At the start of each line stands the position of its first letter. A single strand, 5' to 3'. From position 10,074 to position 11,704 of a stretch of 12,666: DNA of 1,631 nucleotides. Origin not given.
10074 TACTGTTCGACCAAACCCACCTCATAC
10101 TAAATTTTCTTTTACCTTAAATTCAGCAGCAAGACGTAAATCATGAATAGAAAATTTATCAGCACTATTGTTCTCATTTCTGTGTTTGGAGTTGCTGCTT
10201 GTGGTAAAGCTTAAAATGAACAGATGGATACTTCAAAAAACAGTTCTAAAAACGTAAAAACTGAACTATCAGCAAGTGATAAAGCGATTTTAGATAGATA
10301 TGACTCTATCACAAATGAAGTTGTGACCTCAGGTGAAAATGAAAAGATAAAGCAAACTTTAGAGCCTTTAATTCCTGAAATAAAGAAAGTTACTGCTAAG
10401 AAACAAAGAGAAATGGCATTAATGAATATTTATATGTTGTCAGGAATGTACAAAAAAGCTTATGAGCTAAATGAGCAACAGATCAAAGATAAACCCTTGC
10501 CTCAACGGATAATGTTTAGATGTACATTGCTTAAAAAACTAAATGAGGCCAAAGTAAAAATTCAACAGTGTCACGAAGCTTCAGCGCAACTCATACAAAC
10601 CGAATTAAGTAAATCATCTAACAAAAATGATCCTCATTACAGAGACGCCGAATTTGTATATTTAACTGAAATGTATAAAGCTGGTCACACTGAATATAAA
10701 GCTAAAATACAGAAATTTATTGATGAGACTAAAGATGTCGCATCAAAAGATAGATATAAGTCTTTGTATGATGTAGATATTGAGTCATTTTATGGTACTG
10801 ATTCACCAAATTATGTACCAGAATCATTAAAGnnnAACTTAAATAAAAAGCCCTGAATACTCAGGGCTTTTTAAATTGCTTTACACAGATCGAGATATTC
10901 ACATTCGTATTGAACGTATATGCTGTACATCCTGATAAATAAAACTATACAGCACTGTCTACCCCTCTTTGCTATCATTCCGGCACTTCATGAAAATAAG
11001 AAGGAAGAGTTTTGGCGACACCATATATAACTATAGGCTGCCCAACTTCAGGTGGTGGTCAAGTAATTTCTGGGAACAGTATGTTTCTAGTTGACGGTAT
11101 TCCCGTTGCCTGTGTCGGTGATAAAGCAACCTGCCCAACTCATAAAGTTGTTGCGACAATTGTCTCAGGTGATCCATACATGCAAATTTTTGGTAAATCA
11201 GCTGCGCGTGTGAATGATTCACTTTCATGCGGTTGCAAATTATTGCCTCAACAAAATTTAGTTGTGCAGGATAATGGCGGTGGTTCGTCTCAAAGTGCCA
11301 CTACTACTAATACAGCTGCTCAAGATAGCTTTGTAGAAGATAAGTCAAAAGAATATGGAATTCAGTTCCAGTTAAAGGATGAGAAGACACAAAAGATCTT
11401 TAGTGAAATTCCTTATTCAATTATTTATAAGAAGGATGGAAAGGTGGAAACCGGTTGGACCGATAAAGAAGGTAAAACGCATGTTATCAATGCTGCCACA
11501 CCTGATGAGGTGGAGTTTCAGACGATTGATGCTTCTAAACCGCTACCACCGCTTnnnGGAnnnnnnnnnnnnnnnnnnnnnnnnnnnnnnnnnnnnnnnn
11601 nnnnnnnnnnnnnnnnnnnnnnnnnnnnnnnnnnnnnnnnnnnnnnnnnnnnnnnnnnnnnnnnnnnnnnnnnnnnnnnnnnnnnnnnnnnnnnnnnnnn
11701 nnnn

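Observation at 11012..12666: PAAR / unknown 204-aa protein / coupled lipoprotein: candidate T6SS effector-immunity module with an unclassified toxin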

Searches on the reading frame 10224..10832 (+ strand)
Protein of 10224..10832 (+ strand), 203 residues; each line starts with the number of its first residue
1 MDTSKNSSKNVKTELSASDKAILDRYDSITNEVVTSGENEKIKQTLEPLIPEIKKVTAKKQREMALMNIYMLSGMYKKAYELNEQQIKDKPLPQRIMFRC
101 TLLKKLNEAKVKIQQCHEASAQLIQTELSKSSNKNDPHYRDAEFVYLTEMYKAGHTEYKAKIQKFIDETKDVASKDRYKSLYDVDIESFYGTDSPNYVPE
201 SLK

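Call 3: search_protein_families(library=pfam, proteins=[window:10224-10832:+], max_evalue=1)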
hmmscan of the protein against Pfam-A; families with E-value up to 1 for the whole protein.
window:10224-10832:+ (203 aa): 6 families
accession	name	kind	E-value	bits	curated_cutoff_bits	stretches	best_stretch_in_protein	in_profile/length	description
PF11429.13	Colicin_D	-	0.00032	21.5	25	1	141-179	9-46/84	Colicin D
PF25569.1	TPR_ZFYVE26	-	0.033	14.9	27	1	24-85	38-92/123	ZFYVE26-like, TPR repeats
PF14448.11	Nuc_N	-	0.057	13.7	25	0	151-167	30-46/58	Nuclease N terminal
PF14394.12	DUF4423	-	0.32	11.2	30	1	133-189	108-163/165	Domain of unknown function (DUF4423)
PF23735.1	KIF9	-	0.34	11.5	31.9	1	76-167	10-104/140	Kinesin-like protein KIF9 domain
PF16635.10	APC_u14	-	0.58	11.1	29.7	0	90-115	32-56/94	Unstructured region on APC between SAMP and APC_crr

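Call 4: search_protein_families(library=ncbifam, proteins=[window:10224-10832:+], max_evalue=1)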
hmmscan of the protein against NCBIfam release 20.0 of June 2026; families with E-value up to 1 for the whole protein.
window:10224-10832:+ (203 aa): 2 families
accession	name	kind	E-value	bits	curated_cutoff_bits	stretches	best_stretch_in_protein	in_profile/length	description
NF038308.1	RNA_repair_RtcR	equivalog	0.051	12.4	650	1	20-165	38-167/530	RNA repair transcriptional activator RtcR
NF005269.0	PRK06771.1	equivalog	0.32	11.7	90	1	18-62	31-76/97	hypothetical protein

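Call 73: search_protein_families(library=phrogs, proteins=[window:10224-10832:+], max_evalue=0.1)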
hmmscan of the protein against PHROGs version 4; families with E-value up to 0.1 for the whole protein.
window:10224-10832:+ (203 aa): 2 families
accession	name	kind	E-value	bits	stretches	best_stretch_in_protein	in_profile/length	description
phrog_26452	-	unknown function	8.1e-42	144.7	1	12-187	37-212/213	-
phrog_36356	-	unknown function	2.5e-29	103.1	1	67-187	1-122/123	-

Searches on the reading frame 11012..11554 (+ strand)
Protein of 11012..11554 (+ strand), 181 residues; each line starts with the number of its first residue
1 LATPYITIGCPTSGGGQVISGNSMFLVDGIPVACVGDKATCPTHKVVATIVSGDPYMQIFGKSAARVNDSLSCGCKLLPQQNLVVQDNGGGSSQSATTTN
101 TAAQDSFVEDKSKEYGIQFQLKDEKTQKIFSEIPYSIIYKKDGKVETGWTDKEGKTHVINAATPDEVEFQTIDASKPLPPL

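Call 3: search_protein_families(library=pfam, proteins=[window:11012-11554:+], max_evalue=1)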
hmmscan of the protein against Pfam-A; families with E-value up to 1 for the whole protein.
window:11012-11554:+ (181 aa): 1 family
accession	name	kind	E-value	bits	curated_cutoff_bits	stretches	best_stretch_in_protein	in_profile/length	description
PF05488.18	PAAR_motif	-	9.8e-22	77.4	27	1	9-78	2-69/70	PAAR motif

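Call 4: search_protein_families(library=ncbifam, proteins=[window:11012-11554:+], max_evalue=1)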
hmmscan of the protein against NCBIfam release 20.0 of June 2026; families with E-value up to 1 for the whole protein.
window:11012-11554:+ (181 aa): 2 families
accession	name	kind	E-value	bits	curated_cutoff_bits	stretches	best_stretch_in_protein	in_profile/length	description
NF033420.0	T6SS_PAAR_dom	equivalog_domain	8.6e-07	29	124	1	17-78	21-86/94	type VI secretion system PAAR protein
NF047528.1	LIMLP_03685_anti-sigma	equivalog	0.05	12.8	200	1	112-169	282-338/347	LIMLP_03685 family anti-sigma factor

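Call 46: search_solved_structures(query=A4, max_evalue=1)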
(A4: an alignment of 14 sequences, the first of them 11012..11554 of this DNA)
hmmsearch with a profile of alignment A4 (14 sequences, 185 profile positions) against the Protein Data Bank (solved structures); distinct sequences matched with E-value up to 1: 17.
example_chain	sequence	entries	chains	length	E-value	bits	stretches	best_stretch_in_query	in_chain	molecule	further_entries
7pq5_L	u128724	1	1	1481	4.7e-07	33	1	15-93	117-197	Tre23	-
4jiv_D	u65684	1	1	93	1.4e-05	28.2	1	17-84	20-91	Putative uncharacterized protein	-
9f4b_BA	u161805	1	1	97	0.00028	23.9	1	17-83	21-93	Phospholipase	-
9vyi_A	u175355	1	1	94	0.00059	22.9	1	10-42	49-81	UpfC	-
9rce_c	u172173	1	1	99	0.0025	20.8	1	15-77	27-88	SalCis10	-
5iv5_ZA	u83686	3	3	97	0.0059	19.6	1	17-83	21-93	Uncharacterized 10.2 kDa protein in segC-Gp6 intergenic region | gp5.4, tip of the central spike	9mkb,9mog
4ku0_D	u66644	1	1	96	0.0059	19.6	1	17-83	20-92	Uncharacterized 10.2 kDa protein in segC-Gp6 intergenic region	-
1yga_A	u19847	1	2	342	0.014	18.4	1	61-136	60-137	Hypothetical 37.9 kDa protein in BIO3-HXT17 intergenic region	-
4jiw_D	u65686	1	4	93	0.016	18.3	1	17-80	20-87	Putative uncharacterized protein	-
6ox6_A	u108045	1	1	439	0.07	16.1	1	48-86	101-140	Tas1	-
6h56_A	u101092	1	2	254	0.17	14.9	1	120-178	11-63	Effector domain of Pseudomonas aeruginosa VgrG2b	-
8rwf_A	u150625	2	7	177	0.18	14.8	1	75-169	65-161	S-layer protein sap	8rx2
8rw9_E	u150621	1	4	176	0.19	14.7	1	75-169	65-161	S-layer protein sap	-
6p1z_D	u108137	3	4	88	0.31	14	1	7-86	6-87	PAAR-repeat central spike tip protein | PHIKZ163.1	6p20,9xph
7q97_A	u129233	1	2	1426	0.44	13.5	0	38-80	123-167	Rhs family protein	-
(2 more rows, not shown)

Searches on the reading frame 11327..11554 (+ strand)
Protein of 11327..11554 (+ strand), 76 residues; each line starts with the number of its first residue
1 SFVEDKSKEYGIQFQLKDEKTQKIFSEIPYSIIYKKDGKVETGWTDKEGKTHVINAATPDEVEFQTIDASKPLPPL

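Call 49: search_protein_families(library=pfam, proteins=[window:11327-11554:+], max_evalue=10)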
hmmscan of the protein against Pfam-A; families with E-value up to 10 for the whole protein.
seq(76 aa): 0 families

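Call 50: search_solved_structures(query=window:11327-11554:+, max_evalue=10, show_alignments=3)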
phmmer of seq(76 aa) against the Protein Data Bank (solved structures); distinct sequences matched with E-value up to 10: 2.
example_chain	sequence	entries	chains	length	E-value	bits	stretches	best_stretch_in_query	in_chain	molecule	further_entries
7u1z_B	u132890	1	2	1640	0.44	14.4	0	34-71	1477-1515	Toxin A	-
9mx1_A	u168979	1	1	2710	0.57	14.1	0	34-71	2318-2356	Toxin A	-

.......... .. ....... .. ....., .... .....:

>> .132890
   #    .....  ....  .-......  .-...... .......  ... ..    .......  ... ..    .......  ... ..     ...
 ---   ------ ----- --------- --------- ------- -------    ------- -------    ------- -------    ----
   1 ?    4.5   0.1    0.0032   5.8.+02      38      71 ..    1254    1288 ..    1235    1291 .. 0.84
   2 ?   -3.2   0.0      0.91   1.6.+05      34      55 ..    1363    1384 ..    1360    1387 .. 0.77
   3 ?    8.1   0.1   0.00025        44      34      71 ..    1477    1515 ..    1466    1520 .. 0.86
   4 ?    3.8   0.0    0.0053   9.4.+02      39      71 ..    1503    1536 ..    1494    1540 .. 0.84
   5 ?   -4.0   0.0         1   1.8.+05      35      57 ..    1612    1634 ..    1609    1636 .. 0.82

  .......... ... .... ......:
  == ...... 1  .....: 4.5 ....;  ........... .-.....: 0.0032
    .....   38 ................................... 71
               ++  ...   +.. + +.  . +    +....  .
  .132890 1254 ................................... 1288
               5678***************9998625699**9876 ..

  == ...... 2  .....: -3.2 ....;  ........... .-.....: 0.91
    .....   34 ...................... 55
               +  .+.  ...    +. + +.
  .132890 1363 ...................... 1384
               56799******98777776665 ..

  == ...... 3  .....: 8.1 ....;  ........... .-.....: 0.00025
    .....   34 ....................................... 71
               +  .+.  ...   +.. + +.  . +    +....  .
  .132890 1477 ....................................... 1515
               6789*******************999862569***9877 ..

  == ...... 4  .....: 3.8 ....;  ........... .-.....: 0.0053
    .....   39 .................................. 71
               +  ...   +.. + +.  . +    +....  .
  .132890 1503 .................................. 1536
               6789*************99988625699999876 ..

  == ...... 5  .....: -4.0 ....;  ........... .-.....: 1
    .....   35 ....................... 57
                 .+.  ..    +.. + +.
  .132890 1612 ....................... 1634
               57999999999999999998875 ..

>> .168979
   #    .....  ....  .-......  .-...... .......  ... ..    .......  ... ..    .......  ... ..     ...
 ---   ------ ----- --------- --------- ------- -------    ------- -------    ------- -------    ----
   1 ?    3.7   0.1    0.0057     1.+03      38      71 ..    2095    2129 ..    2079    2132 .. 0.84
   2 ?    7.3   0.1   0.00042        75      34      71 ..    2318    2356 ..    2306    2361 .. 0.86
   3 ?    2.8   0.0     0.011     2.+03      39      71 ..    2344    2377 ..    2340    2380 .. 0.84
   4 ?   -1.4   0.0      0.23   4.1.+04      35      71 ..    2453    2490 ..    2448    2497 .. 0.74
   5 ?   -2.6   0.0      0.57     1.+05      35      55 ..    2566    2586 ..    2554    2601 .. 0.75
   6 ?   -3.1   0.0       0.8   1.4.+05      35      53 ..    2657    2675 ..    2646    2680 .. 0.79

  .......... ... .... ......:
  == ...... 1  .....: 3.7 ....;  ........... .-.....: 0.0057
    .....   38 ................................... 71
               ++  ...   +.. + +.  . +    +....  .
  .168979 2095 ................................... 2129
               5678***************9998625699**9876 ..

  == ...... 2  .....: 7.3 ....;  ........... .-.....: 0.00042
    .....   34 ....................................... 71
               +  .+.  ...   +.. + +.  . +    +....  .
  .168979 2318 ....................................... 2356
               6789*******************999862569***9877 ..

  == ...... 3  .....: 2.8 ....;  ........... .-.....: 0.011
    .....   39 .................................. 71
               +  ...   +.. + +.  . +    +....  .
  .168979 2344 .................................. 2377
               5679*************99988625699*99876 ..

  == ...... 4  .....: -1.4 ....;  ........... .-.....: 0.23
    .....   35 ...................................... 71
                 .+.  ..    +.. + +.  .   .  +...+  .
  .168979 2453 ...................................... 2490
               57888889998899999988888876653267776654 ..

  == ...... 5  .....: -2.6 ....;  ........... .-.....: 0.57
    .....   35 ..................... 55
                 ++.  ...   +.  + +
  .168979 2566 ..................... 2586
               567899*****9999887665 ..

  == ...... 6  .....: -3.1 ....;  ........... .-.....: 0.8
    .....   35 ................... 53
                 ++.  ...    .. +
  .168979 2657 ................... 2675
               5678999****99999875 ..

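Call 64: find_homologous_proteins(query=A7, max_evalue=0.01)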
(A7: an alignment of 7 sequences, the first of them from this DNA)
Query A7 (7 sequences) (76 aa, profile of the alignment): 11 proteins with E <= 0.01 among 3563 candidates.
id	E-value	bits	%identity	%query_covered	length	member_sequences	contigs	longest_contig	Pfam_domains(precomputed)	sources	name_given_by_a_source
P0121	2.6e-33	132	38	100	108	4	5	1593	-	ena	-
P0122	3.4e-31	125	38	100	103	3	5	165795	-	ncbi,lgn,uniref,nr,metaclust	ncbi:hypothetical protein [Acinetobacter bereziniae]|uniref:hypothetical protein n=1 Tax=Acinetobact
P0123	5.0e-30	121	86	100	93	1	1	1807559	-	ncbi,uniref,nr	ncbi:hypothetical protein F971_03124 [Acinetobacter vivianii]|uniref:Uncharacterized protein n=1 Tax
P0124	1.2e-29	120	40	100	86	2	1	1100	-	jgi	jgi:ribosomal protein S24E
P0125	8.2e-29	118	99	100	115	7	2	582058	-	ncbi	-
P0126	2.7e-21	93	68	100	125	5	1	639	-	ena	-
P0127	4.0e-21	93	70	93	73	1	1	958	-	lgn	-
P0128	8.6e-20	89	-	-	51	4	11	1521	-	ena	-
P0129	2.0e-18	84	-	-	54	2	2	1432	-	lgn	-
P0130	7.6e-18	82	38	67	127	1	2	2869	PF05488.19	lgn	-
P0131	1.1e-14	72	31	100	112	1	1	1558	-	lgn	-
